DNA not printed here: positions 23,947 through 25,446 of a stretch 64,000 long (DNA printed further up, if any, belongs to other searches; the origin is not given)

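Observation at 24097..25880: Atypical radical-SAM-like enzyme translationally coupled to an Hjc-like PD-(D/E)xK nuclease, inserted into the conserved exosome/proteasome neighbourhood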

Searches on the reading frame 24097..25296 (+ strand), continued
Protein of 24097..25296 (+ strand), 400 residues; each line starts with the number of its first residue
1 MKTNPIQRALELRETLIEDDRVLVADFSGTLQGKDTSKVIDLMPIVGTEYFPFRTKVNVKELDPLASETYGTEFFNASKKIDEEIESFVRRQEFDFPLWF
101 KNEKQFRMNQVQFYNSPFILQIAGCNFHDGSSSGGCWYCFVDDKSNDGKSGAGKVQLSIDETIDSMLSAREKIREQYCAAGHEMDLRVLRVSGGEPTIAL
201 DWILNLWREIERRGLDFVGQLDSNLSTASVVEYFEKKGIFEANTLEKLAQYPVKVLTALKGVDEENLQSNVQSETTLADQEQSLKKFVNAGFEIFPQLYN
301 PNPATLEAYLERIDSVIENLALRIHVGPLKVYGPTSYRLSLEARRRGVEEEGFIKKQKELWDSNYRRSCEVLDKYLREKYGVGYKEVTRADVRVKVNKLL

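Call 27: fold_search(model_id=the predicted structure, library=pdb)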
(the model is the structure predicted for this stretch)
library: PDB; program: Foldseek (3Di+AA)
matches with E <= 10: 1265; with E <= 0.001: 4
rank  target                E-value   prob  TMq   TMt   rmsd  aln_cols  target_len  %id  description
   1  8fo0                  9.2e-06  1.00  0.42  0.66   4.5       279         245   13  The structure of a crystallizable variant of E. coli pyruvate formate-lyase activating enzyme bound to a partially cleav (released 2023-05-24)
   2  5ul3                  1.8e-04  1.00  0.41  0.24   4.9       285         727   12  Structure of Cobalamin-dependent S-adenosylmethionine radical enzyme OxsB with aqua-cobalamin bound (released 2017-04-19)
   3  5ul2                  5.6e-04  1.00  0.39  0.23   8.9       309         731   12  Structure of Apo, SeMet-labeled Cobalamin-dependent S-adenosylmethionine radical enzyme OxsB (released 2017-04-19)
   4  5ul4                  7.8e-04  1.00  0.40  0.24   5.5       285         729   12  Structure of Cobalamin-dependent S-adenosylmethionine radical enzyme OxsB with aqua-cobalamin and S-adenosylmethionine b (released 2017-04-19)
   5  6fd2_A                1.0e-03  1.00  0.39  0.35   7.0       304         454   10  Radical SAM 1,2-diol dehydratase AprD4 in complex with its substrate paromamine (released 2018-01-17)
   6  8trw_A                1.0e-03  1.00  0.36  0.46  10.0       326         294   11  Structure of human LIAS (released 2025-06-11)
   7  7bi7_A                1.6e-03  1.00  0.29  0.40   9.5       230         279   13  An Unexpected P-Cluster like Intermediate En Route to the Nitrogenase FeMo-co (released 2021-03-10)
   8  7bi7_B                1.7e-03  1.00  0.29  0.41   9.7       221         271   14  An Unexpected P-Cluster like Intermediate En Route to the Nitrogenase FeMo-co (released 2021-03-10)
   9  6fd2_B                2.2e-03  1.00  0.39  0.35   6.8       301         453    7  Radical SAM 1,2-diol dehydratase AprD4 in complex with its substrate paromamine (released 2018-01-17)
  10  7vob                  2.2e-03  1.00  0.31  0.37   5.3       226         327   15  The crystal structure of a Radical SAM Enzyme BlsE involved in the Biosynthesis of Blasticidin S (released 2022-05-04)
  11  9i26_B                3.4e-03  0.54  0.15  0.15  14.9       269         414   12  inactive Form II Rubisco from Rhodospirillum rubrum (released 2026-02-04)
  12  9c19_B                6.1e-03  0.99  0.32  0.41   8.5       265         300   10  Structure of human LIAS (released 2025-07-09)
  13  2bfd_A                9.0e-03  0.66  0.18  0.19  16.1       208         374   14  Reactivity modulation of human branched-chain alpha-ketoacid dehydrogenase by an internal molecular switch (released 2006-02-16)
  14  8ai3_B                1.0e-02  0.99  0.31  0.38   7.3       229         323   15  Crystal structure of radical SAM epimerase EpeE C223A mutant from Bacillus subtilis with [4Fe-4S] clusters and S-adeno (released 2024-01-10)
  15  1dtw_A                1.3e-02  0.21  0.18  0.19  21.0       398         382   13  HUMAN BRANCHED-CHAIN ALPHA-KETO ACID DEHYDROGENASE (released 2000-03-27)
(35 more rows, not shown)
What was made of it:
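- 24097..25299 (+): ORF1: a 400-aa radical-SAM enzyme from an uncharacterised DPANN-restricted family. Best Foldseek PDB matches are PFL-activase, OxsB, AprD4, LIAS, NifB and BlsE (call 27).
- On Radical SAM superfamily (ORF1): All significant Foldseek PDB hits are radical-SAM enzymes (call 27).
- Closest known: PFL-activating enzyme, NrdG and QueE type single-cluster radical-SAM enzymes. Same: The best Foldseek match is PFL-AE 8fo0 (call 27).
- Closest known: PFL-activating enzyme, NrdG and QueE type single-cluster radical-SAM enzymes. Different: Sequence identity to structural matches is 10-15% (call 27).
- The best structural match is E. coli PFL-activating enzyme (E 9e-6, TM 0.66 on the target, call 27).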

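Call 32: find_related_loci(query=A1, collection=metagenome_contigs, flank=6000)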
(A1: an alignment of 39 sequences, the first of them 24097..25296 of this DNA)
Query A1 (400 aa) in metagenome_contigs; peptide patterns used: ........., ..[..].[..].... (x = any residue, [..] = any of these).
93 stretches matched a pattern; 66 encode a relative of the query (tblastn E <= 1e-3); 65 distinct loci.
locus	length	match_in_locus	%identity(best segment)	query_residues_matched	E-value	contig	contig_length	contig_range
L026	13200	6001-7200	70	1-400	0e+0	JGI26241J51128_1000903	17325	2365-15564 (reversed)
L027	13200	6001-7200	70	1-400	0e+0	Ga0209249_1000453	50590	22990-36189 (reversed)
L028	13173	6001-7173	69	1-391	0e+0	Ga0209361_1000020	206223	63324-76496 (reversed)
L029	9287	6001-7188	67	1-396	0e+0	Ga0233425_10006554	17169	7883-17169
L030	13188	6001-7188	65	1-396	0e+0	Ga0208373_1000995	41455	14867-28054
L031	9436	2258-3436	66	1-394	0e+0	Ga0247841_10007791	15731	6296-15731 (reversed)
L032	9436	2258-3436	66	1-394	0e+0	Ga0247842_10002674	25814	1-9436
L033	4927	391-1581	66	1-398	0e+0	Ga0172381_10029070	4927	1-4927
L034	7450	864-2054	65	1-398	0e+0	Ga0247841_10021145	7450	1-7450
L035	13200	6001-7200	64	2-400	0e+0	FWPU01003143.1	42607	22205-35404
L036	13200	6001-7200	65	1-398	2e-180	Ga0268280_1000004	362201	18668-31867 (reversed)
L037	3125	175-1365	63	2-398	0e+0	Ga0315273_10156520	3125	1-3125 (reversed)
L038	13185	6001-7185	65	1-396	2e-179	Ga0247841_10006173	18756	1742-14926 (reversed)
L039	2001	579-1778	63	1-396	0e+0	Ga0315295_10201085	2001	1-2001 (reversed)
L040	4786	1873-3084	63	1-395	0e+0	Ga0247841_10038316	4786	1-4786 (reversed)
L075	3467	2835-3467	90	1-211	1e-132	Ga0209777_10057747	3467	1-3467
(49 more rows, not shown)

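Call 34: find_encoding_contigs(protein=P0002, flank=6000, max_places=2)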
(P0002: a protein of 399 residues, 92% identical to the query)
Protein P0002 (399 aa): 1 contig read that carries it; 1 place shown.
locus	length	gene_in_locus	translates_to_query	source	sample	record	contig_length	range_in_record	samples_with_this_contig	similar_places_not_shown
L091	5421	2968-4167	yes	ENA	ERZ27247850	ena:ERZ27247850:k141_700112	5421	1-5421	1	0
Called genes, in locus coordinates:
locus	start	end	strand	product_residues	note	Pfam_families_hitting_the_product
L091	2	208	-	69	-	?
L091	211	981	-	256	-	PF14382:ECR1_N (weak), PF22625:ECR1_N_2 (faint), PF21266:S1_RRP4, PF00013:KH_1, PF15985:KH_6 (weak)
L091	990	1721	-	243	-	PF01172:SBDS_N, PF09377:SBDS_domain_II, PF20268:SBDS_C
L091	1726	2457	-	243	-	PF10584:Proteasome_A_N, PF00227:Proteasome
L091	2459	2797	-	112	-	PF01900:RNase_P_Rpp14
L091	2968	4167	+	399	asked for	PF04055:Radical_SAM (weak)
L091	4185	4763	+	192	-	-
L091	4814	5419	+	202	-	?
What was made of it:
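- The pair is retained in L091 (call 34). The spacer is not conserved (17 nt in L091, call 34).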

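Call 38: search_protein_representatives(alignment_id=A1)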
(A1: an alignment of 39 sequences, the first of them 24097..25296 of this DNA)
Query: 39 sequences, 398 profile positions. Proteins with E-value up to 0.001 (for the whole library): 144; up to 1e-10: 61; up to 1e-30: 33. The best 144 are listed.
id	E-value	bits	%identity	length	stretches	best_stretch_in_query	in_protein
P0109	4.1e-183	624.9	-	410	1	1-397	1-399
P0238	1.4e-139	481.6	-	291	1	108-397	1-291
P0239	2.8e-139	480.6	-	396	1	2-397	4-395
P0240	7.2e-138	476.0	-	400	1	3-397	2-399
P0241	9.0e-130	449.3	-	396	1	3-395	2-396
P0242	1.2e-129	448.8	-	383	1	4-397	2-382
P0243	8.1e-113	393.5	-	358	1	48-394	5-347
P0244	1.8e-101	356.1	-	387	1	2-397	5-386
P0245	8.7e-98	344.0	-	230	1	1-221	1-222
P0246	2.0e-95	336.2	-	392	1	3-397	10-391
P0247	1.4e-88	313.7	-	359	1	6-398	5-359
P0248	4.3e-88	312.1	-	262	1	141-396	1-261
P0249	1.2e-84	300.7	-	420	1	2-396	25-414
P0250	4.9e-82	292.1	-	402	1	3-394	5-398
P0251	4.7e-65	236.2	-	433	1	3-393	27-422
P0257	1.3e-50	188.6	-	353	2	110-397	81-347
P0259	6.6e-50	186.3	-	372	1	81-390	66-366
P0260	2.6e-45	171.2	-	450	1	8-380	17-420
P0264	1.2e-36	142.6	-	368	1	90-397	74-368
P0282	1.5e-19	86.3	-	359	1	109-389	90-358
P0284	2.7e-18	82.2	-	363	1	104-390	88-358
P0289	4.3e-14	68.4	-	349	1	112-351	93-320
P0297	9.5e-11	57.4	-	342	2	114-346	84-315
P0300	1.3e-10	56.9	-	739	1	121-376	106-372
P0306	6.2e-10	54.7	-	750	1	93-363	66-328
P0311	8.4e-09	51.0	-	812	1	136-384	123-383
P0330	1.7e-06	43.4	-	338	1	119-351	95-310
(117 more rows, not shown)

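Call 39: search_protein_families(library=ncbifam, proteins=[P0251, P0260, P0259, P0264, P0282, P0284, P0289, P0300, P0306, P0311], max_evalue=0.001)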
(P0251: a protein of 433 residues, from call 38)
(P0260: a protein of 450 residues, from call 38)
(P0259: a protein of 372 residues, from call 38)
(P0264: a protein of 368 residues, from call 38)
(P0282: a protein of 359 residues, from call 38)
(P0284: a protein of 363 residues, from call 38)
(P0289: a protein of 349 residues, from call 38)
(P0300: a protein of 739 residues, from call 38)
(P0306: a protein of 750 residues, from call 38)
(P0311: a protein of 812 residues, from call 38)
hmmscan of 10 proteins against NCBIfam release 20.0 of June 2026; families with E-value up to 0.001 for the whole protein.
P0251 (433 aa): 0 families

P0260 (450 aa): 2 families
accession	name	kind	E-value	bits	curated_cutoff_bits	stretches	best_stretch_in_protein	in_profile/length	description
NF038283.1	viperin_w_prok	equivalog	9.9e-07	28.2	180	1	147-254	9-96/281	viperin family antiviral radical SAM protein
NF033640.1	N_Twi_rSAM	subfamily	8.9e-06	25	170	1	149-255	120-216/398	twitch domain-containing radical SAM protein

P0259 (372 aa): 4 families
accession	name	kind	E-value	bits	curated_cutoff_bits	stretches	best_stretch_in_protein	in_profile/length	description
NF038283.1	viperin_w_prok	equivalog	1.6e-06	27.5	180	1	109-187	9-84/281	viperin family antiviral radical SAM protein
TIGR02495.1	NrdG2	equivalog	5.3e-06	25.9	131.15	1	108-214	22-114/193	anaerobic ribonucleoside-triphosphate reductase activating protein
NF033640.1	N_Twi_rSAM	subfamily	1.2e-05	24.6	170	1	110-287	119-293/398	twitch domain-containing radical SAM protein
NF047865.1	rSAM_PapB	equivalog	5.5e-05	22.5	340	1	110-193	11-91/330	PapB family radical SAM/SPASM ranthipeptide maturase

P0264 (368 aa): 9 families
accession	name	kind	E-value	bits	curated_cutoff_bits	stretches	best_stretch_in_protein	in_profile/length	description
NF033640.1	N_Twi_rSAM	subfamily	1.3e-06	27.8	170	1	116-195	138-217/398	twitch domain-containing radical SAM protein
NF038283.1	viperin_w_prok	equivalog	1.5e-06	27.6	180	1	103-179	9-84/281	viperin family antiviral radical SAM protein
NF010321.0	PRK13758.1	equivalog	4.1e-05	22.9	441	1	96-237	5-134/370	anaerobic sulfatase-maturase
TIGR02495.1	NrdG2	equivalog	5e-05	22.7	131.15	1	102-211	22-119/193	anaerobic ribonucleoside-triphosphate reductase activating protein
TIGR04115.1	rSAM_Cxxx_rpt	equivalog_domain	0.00015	21.3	350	1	98-162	5-65/359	radical SAM peptide maturase, CXXX-repeat target family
NF047865.1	rSAM_PapB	equivalog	0.00029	20.2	340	1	103-179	10-83/330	PapB family radical SAM/SPASM ranthipeptide maturase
NF041298.1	rSAM_mat_DynA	equivalog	0.00032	19.8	450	1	102-230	7-120/356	dynobactin maturation radical SAM/SPASM protein DynA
TIGR03942.1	sulfatase_rSAM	equivalog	0.00044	19.4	349.45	1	98-230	3-122/363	anaerobic sulfatase maturase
NF041707.1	rSAM_YhhB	equivalog_domain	0.0009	18.2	445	0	105-190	11-99/369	cyclophane-forming radical SAM/SPASM peptide maturase YhhB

P0282 (359 aa): 8 families
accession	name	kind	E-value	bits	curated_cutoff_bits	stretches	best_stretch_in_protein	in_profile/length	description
NF038283.1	viperin_w_prok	equivalog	1.5e-06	27.6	180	1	104-171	10-78/281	viperin family antiviral radical SAM protein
NF050038.1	rSAM_RiPP_GggB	equivalog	1.8e-05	23.9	650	1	105-173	51-118/398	streptosactin maturase GggB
NF001199.0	PRK00164.2-1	equivalog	2.4e-05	23.7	231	1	105-182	21-92/308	GTP 3',8-cyclase MoaA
TIGR02495.1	NrdG2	equivalog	7.2e-05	22.2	131.15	1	98-164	18-79/193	anaerobic ribonucleoside-triphosphate reductase activating protein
TIGR02668.1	moaA_archaeal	equivalog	0.00011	21.4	325.25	1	104-164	18-73/303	GTP 3',8-cyclase MoaA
TIGR02666.1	moaA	equivalog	0.00045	19.3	284.05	1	105-164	19-76/336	GTP 3',8-cyclase MoaA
TIGR04340.1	rSAM_ACGX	hypoth_equivalog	0.00063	19.1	400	0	99-186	3-93/341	radical SAM/SPASM domain protein, ACGX system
NF047865.1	rSAM_PapB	equivalog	0.00077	18.8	340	0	104-172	11-78/330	PapB family radical SAM/SPASM ranthipeptide maturase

P0284 (363 aa): 8 families
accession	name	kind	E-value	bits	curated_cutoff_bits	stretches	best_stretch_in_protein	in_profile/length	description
NF047865.1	rSAM_PapB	equivalog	1.3e-06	27.8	340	1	103-182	5-83/330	PapB family radical SAM/SPASM ranthipeptide maturase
NF038283.1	viperin_w_prok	equivalog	1.5e-06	27.6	180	1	108-181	10-83/281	viperin family antiviral radical SAM protein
NF033640.1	N_Twi_rSAM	subfamily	3.6e-06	26.3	170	1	129-198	151-217/398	twitch domain-containing radical SAM protein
TIGR03906.1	quino_hemo_SAM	equivalog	0.0001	21.1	453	1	101-189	94-182/467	quinohemoprotein amine dehydrogenase maturation protein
TIGR03978.1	rSAM_paired_1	equivalog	0.00018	20.4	370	1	63-196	43-178/466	His-Xaa-Ser system radical SAM maturase HxsB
TIGR02495.1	NrdG2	equivalog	0.00032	20.1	131.15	1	102-202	18-108/193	anaerobic ribonucleoside-triphosphate reductase activating protein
NF045646.2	rSAM_Se_TrsS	equivalog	0.00058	18.5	490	1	108-181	94-160/441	radical SAM (seleno)protein TrsS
TIGR04068.1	rSAM_ocin_clost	equivalog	0.00059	18.8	500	1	102-193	85-178/462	Cys-rich peptide radical SAM maturase CcpM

P0289 (349 aa): 18 families
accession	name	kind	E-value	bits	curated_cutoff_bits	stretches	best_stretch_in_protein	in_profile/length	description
NF033640.1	N_Twi_rSAM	subfamily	8.8e-09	34.9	170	1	105-227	120-239/398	twitch domain-containing radical SAM protein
NF038283.1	viperin_w_prok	equivalog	4.2e-07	29.4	180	1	104-183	10-85/281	viperin family antiviral radical SAM protein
TIGR03942.1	sulfatase_rSAM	equivalog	1.6e-06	27.5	349.45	1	104-284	9-176/363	anaerobic sulfatase maturase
TIGR02666.1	moaA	equivalog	6.9e-06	25.3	284.05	1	104-178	18-84/336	GTP 3',8-cyclase MoaA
NF047865.1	rSAM_PapB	equivalog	7.8e-06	25.3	340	1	104-212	11-107/330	PapB family radical SAM/SPASM ranthipeptide maturase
TIGR02493.1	PFLA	equivalog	8.8e-06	25.3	231.75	1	100-182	19-95/235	pyruvate formate-lyase-activating protein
TIGR02495.1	NrdG2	equivalog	2.5e-05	23.7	131.15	1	99-196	19-101/193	anaerobic ribonucleoside-triphosphate reductase activating protein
NF041298.1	rSAM_mat_DynA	equivalog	2.9e-05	23.2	450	1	105-286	10-176/356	dynobactin maturation radical SAM/SPASM protein DynA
NF038107.1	rSAM_NF038107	equivalog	3.3e-05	22.8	600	1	102-276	91-253/444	Cys-every-fifth radical SAM/SPASM peptide maturase CefB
TIGR03963.1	rSAM_QueE_Clost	equivalog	6.1e-05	22.8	260.1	1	102-195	25-103/219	putative 7-carboxy-7-deazaguanine synthase QueE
NF050035.1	rSAM_WgK_link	exception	7e-05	22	650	1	100-290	13-179/367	radical SAM/SPASM peptide maturase WgkB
TIGR04136.1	rSAM_FibroRumin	equivalog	0.00019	20.4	400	1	104-281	99-275/458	FibroRumin system radical SAM peptide maturase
TIGR04251.1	SCM_rSAM_ScmF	equivalog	0.0002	20.9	400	1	105-194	13-90/353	SynChlorMet cassette radical SAM/SPASM protein ScmF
NF041707.1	rSAM_YhhB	equivalog_domain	0.00022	20.2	445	1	104-193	10-99/369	cyclophane-forming radical SAM/SPASM peptide maturase YhhB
TIGR04334.1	rSAM_Clo7bot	equivalog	0.00022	20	600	1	86-285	79-263/440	radical SAM/SPASM domain Clo7bot peptide maturase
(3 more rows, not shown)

P0300 (739 aa): 1 family
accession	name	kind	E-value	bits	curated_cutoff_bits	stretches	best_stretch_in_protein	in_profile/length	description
NF038283.1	viperin_w_prok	equivalog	0.00051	19.3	180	0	104-202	5-84/281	viperin family antiviral radical SAM protein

P0306 (750 aa): 1 family
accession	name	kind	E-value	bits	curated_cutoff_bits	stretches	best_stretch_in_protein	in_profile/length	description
NF038283.1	viperin_w_prok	equivalog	7e-05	22.1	180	1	95-167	11-78/281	viperin family antiviral radical SAM protein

P0311 (812 aa): 1 family
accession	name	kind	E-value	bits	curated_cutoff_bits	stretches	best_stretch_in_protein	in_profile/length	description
NF033640.1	N_Twi_rSAM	subfamily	0.0001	21.5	170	1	147-216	144-215/398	twitch domain-containing radical SAM protein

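Call 40: search_protein_families(library=pfam, proteins=[P0251, P0260, P0259, P0264, P0282, P0284, P0289, P0300, P0306, P0311], max_evalue=0.001)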
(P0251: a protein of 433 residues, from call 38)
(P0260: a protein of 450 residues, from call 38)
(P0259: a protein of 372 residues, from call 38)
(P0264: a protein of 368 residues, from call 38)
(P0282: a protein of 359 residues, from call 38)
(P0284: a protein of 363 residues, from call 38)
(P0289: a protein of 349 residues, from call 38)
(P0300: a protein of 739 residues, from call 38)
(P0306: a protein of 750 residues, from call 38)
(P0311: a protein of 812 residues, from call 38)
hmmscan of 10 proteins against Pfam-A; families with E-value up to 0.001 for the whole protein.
P0251 (433 aa): 1 family
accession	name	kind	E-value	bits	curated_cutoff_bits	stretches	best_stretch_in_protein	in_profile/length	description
PF04055.27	Radical_SAM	-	0.00017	22.3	29.5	0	146-284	5-105/166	Radical SAM superfamily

P0260 (450 aa): 0 families

P0259 (372 aa): 1 family
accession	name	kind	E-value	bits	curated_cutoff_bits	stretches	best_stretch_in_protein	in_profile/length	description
PF04055.27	Radical_SAM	-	2.8e-11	44.3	29.5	1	111-286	6-163/166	Radical SAM superfamily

P0264 (368 aa): 1 family
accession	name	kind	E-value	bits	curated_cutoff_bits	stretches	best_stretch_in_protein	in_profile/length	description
PF04055.27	Radical_SAM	-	1.1e-07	32.6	29.5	1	103-271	4-142/166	Radical SAM superfamily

P0282 (359 aa): 1 family
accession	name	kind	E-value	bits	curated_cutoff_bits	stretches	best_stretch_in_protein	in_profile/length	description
PF04055.27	Radical_SAM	-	6.1e-08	33.5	29.5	1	105-232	6-110/166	Radical SAM superfamily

P0284 (363 aa): 2 families
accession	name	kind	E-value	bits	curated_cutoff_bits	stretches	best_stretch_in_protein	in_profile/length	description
PF04055.27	Radical_SAM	-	1.5e-08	35.5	29.5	1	109-196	6-88/166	Radical SAM superfamily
PF13353.11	Fer4_12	-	7.1e-05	23.6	22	1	104-187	9-87/137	4Fe-4S single cluster domain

P0289 (349 aa): 2 families
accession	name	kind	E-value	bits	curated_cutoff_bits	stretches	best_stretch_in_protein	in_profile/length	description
PF04055.27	Radical_SAM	-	6.8e-10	39.8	29.5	1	101-262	2-142/166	Radical SAM superfamily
PF13353.11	Fer4_12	-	3.2e-05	24.7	22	1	102-205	11-105/137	4Fe-4S single cluster domain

P0300 (739 aa): 2 families
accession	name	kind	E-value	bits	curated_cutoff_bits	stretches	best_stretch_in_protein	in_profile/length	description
PF04055.27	Radical_SAM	-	1.1e-08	35.9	29.5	1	106-301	3-164/166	Radical SAM superfamily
PF13353.11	Fer4_12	-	3.3e-07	31.1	22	1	104-223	9-103/137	4Fe-4S single cluster domain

P0306 (750 aa): 2 families
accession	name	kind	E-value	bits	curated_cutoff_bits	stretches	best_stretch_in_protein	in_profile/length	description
PF04055.27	Radical_SAM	-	3.5e-08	34.2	29.5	1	96-255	7-142/166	Radical SAM superfamily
PF13353.11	Fer4_12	-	3e-06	28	22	1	89-191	8-100/137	4Fe-4S single cluster domain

P0311 (812 aa): 2 families
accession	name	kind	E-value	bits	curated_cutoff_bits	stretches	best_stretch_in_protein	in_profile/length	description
PF04055.27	Radical_SAM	-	1.1e-10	42.4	29.5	1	115-287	3-143/166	Radical SAM superfamily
PF13353.11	Fer4_12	-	4.6e-05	24.2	22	1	115-218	11-98/137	4Fe-4S single cluster domain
